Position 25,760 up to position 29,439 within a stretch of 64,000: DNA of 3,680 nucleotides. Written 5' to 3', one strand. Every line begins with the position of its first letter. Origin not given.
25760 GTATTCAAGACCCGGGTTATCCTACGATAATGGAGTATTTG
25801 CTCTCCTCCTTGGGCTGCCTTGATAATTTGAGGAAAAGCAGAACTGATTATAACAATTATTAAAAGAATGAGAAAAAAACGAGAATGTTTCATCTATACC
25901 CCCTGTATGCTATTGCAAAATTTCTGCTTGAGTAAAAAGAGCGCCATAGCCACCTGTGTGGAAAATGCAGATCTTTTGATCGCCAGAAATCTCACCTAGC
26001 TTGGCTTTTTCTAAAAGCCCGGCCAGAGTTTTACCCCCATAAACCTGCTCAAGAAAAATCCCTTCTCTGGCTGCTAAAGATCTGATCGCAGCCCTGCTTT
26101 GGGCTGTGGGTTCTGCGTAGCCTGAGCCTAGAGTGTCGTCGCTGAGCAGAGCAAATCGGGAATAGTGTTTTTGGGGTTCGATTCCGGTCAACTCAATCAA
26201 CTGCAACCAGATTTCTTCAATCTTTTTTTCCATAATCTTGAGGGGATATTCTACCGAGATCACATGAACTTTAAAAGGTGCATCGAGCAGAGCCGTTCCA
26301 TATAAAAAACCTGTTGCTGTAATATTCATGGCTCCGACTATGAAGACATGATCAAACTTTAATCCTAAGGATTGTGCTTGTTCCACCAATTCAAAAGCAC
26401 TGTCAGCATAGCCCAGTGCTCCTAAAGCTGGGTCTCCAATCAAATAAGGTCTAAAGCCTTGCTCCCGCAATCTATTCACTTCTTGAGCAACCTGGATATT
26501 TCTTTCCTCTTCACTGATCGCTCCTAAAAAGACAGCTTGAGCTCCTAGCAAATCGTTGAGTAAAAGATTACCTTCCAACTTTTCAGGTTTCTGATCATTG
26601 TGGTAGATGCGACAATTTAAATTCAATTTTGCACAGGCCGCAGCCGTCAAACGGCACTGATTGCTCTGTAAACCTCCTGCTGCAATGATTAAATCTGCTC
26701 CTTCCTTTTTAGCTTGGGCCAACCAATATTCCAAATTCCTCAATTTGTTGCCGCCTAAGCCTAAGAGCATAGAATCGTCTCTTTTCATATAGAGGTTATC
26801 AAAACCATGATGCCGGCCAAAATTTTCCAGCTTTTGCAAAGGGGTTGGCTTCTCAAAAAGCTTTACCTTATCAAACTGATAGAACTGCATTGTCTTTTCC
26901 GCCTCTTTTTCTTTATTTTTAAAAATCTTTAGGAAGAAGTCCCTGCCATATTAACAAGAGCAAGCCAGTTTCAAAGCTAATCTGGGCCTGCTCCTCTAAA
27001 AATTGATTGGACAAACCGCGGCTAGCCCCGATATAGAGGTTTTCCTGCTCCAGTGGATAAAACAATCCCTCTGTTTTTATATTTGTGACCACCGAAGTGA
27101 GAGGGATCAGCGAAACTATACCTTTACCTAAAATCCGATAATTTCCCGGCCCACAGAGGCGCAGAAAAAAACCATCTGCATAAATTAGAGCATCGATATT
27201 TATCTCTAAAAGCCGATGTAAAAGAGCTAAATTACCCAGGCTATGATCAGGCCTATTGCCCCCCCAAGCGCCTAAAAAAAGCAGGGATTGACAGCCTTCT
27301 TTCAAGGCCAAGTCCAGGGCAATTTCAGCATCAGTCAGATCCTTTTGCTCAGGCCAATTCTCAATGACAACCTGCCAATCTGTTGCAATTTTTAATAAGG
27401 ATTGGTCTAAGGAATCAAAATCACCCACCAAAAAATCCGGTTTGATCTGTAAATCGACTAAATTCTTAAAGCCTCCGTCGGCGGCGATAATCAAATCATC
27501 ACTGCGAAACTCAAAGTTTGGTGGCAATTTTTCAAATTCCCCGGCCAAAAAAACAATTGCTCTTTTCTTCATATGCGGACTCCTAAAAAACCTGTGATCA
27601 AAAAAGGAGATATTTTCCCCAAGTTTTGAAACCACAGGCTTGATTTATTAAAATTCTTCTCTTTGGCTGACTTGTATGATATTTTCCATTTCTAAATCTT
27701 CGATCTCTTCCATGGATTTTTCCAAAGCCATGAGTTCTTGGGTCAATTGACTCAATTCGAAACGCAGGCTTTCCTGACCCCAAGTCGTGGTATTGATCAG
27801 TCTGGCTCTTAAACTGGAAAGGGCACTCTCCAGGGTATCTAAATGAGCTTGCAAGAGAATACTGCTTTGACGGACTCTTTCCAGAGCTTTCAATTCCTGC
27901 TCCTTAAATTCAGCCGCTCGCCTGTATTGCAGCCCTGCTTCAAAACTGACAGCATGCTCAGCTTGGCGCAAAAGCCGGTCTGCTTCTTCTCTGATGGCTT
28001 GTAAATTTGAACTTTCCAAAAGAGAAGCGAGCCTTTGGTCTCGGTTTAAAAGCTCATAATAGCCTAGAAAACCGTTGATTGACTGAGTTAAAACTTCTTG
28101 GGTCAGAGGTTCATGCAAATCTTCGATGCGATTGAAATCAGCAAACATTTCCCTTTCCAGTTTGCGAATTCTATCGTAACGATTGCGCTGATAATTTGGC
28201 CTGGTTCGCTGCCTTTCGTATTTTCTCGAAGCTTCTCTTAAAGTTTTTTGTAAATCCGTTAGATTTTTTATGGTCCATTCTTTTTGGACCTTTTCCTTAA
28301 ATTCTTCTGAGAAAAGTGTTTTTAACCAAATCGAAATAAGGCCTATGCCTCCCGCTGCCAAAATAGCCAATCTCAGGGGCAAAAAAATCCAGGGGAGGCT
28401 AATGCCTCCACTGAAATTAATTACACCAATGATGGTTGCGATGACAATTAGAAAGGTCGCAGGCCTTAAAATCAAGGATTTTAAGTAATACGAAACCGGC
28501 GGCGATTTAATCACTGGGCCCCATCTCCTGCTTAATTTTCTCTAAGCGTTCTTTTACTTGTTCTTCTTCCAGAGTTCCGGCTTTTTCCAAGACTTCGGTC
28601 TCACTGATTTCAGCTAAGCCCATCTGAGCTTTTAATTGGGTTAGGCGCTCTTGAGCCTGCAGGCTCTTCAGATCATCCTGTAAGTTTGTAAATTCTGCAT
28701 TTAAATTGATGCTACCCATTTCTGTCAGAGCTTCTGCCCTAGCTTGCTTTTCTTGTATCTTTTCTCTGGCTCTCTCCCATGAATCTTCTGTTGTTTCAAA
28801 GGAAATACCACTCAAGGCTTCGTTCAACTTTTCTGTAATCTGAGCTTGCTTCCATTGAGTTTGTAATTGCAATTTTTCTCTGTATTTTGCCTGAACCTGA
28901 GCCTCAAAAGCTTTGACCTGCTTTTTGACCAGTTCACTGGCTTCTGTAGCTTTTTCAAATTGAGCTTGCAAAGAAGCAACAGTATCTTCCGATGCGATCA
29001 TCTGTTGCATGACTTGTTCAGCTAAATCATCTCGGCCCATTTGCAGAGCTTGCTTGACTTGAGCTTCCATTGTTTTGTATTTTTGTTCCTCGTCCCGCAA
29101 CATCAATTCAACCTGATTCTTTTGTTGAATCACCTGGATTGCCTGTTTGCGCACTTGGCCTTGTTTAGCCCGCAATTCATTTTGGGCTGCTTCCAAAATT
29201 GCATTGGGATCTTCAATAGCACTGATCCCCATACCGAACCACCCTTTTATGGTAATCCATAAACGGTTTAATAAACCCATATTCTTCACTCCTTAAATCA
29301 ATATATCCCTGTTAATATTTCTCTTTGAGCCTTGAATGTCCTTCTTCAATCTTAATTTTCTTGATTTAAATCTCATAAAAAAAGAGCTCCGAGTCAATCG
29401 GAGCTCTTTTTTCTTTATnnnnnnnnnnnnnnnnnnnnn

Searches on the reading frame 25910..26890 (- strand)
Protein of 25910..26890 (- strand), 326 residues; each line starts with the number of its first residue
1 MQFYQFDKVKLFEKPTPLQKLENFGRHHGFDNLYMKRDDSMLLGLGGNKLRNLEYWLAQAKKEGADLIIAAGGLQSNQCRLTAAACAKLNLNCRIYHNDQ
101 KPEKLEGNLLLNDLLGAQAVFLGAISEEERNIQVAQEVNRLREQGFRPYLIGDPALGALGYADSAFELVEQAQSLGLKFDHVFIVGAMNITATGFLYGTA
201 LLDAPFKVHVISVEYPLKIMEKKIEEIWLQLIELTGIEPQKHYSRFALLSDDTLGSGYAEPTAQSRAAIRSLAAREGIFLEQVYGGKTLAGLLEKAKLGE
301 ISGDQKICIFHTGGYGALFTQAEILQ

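Call 13: search_protein_families(library=pfam, proteins=[window:25910-26890:-])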
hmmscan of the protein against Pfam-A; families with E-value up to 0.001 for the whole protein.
window:25910-26890:- (326 aa): 1 family
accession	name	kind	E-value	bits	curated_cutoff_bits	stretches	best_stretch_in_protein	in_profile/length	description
PF00291.31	PALP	-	4e-38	131.8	35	1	10-313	2-295/295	Pyridoxal-phosphate dependent enzyme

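Call 58: search_solved_structures(query=window:25910-26890:-, max_evalue=1e-20)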
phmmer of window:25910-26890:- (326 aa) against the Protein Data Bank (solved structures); distinct sequences matched with E-value up to 1e-20: 8.
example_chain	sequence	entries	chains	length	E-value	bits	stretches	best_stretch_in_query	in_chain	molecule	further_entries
7ysk_A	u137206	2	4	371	1.1e-50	176.1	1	3-323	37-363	D-Cysteine desulfhydrase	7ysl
4d97_A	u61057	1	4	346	8.2e-45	156.8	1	5-320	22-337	D-cysteine desulfhydrase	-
4d8t_A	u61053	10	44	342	8.2e-45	156.8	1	5-320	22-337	D-cysteine desulfhydrase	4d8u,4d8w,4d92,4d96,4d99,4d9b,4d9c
1j0a_A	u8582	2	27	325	4.3e-41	144.6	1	5-320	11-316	1-aminocyclopropane-1-carboxylate deaminase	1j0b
1rqx_A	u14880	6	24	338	1.9e-34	122.7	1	3-318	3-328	1-aminocyclopropane-1-carboxylate deaminase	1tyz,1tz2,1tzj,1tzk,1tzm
1f2d_A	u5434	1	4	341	5e-28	101.6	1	5-320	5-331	1-AMINOCYCLOPROPANE-1-CARBOXYLATE DEAMINASE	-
1j0e_A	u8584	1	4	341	1.8e-27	99.8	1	5-320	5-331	1-aminocyclopropane-1-carboxylate deaminase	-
1j0c_A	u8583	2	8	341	3.5e-27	98.9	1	5-320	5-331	1-aminocyclopropane-1-carboxylate deaminase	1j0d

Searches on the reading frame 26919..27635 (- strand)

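Call 13: search_protein_families(library=pfam, proteins=[window:26919-27635:-])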
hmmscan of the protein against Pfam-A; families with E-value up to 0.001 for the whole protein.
window:26919-27635:- (238 aa): 3 families
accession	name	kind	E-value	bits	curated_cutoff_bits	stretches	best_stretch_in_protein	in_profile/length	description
PF04263.21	TPK_catalytic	-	7.9e-24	84.2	30.7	1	45-148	7-110/113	Thiamin pyrophosphokinase, catalytic domain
PF04265.19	TPK_B1_binding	-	1.1e-13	51.1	22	1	173-226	13-67/67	Thiamin pyrophosphokinase, vitamin B1 binding domain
PF01973.23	MptE-like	-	1.7e-05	25.1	34.6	0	39-76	42-79/171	6-hydroxymethylpterin diphosphokinase MptE-like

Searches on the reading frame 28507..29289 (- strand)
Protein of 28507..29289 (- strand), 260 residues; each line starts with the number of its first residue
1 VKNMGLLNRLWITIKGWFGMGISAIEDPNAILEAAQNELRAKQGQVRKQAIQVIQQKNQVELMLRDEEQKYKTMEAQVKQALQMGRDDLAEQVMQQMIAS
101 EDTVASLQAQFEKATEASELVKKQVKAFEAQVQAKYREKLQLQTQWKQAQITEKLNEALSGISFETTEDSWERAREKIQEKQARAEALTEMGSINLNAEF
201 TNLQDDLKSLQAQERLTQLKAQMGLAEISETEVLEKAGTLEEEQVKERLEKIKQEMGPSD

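Call 3: search_protein_families(library=pfam, proteins=[window:28507-29289:-])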
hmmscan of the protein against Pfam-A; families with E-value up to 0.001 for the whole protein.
window:28507-29289:- (260 aa): 1 family
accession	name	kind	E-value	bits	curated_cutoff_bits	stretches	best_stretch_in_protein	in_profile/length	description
PF04012.17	PspA_IM30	-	4.8e-27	95.4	33.9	1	5-222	1-217/220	PspA/IM30 family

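Call 4: search_protein_families(library=ncbifam, proteins=[window:28507-29289:-])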
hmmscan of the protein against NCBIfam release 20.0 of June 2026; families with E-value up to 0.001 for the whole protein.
window:28507-29289:- (260 aa): 1 family
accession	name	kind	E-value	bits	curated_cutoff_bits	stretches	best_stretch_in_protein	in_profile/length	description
TIGR02977.1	phageshock_pspA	equivalog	3.9e-07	30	242.95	1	22-223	19-217/219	phage shock protein PspA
